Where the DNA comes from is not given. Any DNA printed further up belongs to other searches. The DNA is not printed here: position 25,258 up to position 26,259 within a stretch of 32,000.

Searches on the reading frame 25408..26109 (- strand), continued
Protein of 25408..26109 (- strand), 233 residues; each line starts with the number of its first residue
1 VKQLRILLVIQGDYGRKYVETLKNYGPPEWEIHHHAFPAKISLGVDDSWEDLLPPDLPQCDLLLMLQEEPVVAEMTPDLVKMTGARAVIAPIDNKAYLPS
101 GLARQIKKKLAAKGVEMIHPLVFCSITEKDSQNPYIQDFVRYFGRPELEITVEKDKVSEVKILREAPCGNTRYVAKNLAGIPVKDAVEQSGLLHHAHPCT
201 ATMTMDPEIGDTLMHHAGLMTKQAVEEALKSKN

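Call 76: predict_structure(alignment_id=A3)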
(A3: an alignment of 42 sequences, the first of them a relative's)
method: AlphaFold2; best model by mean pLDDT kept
length: 230 residues; sequences in the alignment: 42
mean_pLDDT: 93.2   pTM: 0.89
mean pLDDT of the five models: 93.2, 92.0, 90.1, 88.8, 86.5
residues with pLDDT >= 90: 187; 70-90: 41; 50-70: 1; < 50: 1
segments of 3 or more residues with pLDDT < 50: none
pLDDT, mean of each block of 10 residues (from residue 1): 93 93 97 88 76 93 93 96 96 91 98 95 95 97 96 96 95 97 97 90 89 95 86
secondary structure, 60 per line:
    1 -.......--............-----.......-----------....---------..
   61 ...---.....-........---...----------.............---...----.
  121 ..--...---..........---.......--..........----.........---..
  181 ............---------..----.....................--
elements in order: E2-8 H11-22 E28-34 H46-49 E59-63 H67-71 H73-80 E84-86 H97-109 E113-115 H131-139 E144-150 E153-162 H167-175 H180-192 H210-228

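Call 79: fold_search(model_id=the predicted structure, library=pdb)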
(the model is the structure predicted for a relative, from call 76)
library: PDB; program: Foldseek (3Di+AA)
matches with E <= 10: 1173; with E <= 0.001: 0
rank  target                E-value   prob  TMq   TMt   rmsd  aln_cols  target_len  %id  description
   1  7v3x_J                5.3e-03  0.47  0.22  0.13  10.6       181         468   10  Crystal Structure of Cyanobacterial Circadian Clock Protein KaiC (released 2022-04-27)
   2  8ju8                  7.7e-03  0.98  0.31  0.46   4.8       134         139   17  de novo designed protein (released 2023-07-26)
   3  7e7g                  8.2e-03  0.51  0.26  0.19  14.2       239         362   10  2-aminoethylphosphonate:pyruvate aminotransferase (AEPT) native (released 2021-03-31)
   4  5loa_A                8.7e-03  0.99  0.32  0.24   7.7       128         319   14  Crystal structure of the engineered D-Amino Acid Dehydrogenase (DAADH) bound to NADP+ (released 2017-08-16)
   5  4myr_B                1.1e-02  0.96  0.29  0.46   5.0       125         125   17  Crystal structure of a putative CpaE2 pilus assembly protein (CpaE2) from Sinorhizobium meliloti 1021 at 2.72 A resolu (released 2013-10-16)
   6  4tld_E                1.2e-02  0.47  0.24  0.25  10.3       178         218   13  Crystal structure of N-terminal C1 domain of KaiC (released 2015-07-01)
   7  3k09_C                1.4e-02  0.41  0.25  0.14  10.2       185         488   10  Crystal structure of the phosphorylation-site mutant S431D of the KaiC circadian clock protein (released 2010-03-31)
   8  4tlb_F                1.5e-02  0.20  0.18  0.19  10.6       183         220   13  Crystal structure of N-terminal C1 domain of KaiC (released 2015-07-01)
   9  8dba_J                1.7e-02  0.44  0.26  0.14   8.4       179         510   12  Crystal structure of dodecameric KaiC (released 2023-03-22)
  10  7s65_B                1.7e-02  0.30  0.23  0.14  10.3       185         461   11  Compressed conformation of nighttime state KaiC (released 2021-09-22)
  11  1ns5_A                1.9e-02  0.51  0.23  0.31  11.4       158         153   13  X-RAY STRUCTURE OF YBEA FROM E.COLI. NORTHEAST STRUCTURAL GENOMICS RESEARCH CONSORTIUM (NESG) TARGET ER45 (released 2003-02-04)
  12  4tl6_C                1.9e-02  0.23  0.20  0.20  10.8       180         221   12  Crystal structure of N-terminal domain of KaiC (released 2015-07-01)
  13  4tl6_A                2.0e-02  0.20  0.18  0.19  10.8       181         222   11  Crystal structure of N-terminal domain of KaiC (released 2015-07-01)
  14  2dgd_A                2.1e-02  0.35  0.20  0.21  10.7       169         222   13  Crystal structure of ST0656, a function unknown protein from Sulfolobus tokodaii (released 2007-03-13)
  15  4tl9_F                2.1e-02  0.21  0.19  0.20  10.6       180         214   12  Crystal structure of N-terminal C1 domain of KaiC (released 2015-07-01)
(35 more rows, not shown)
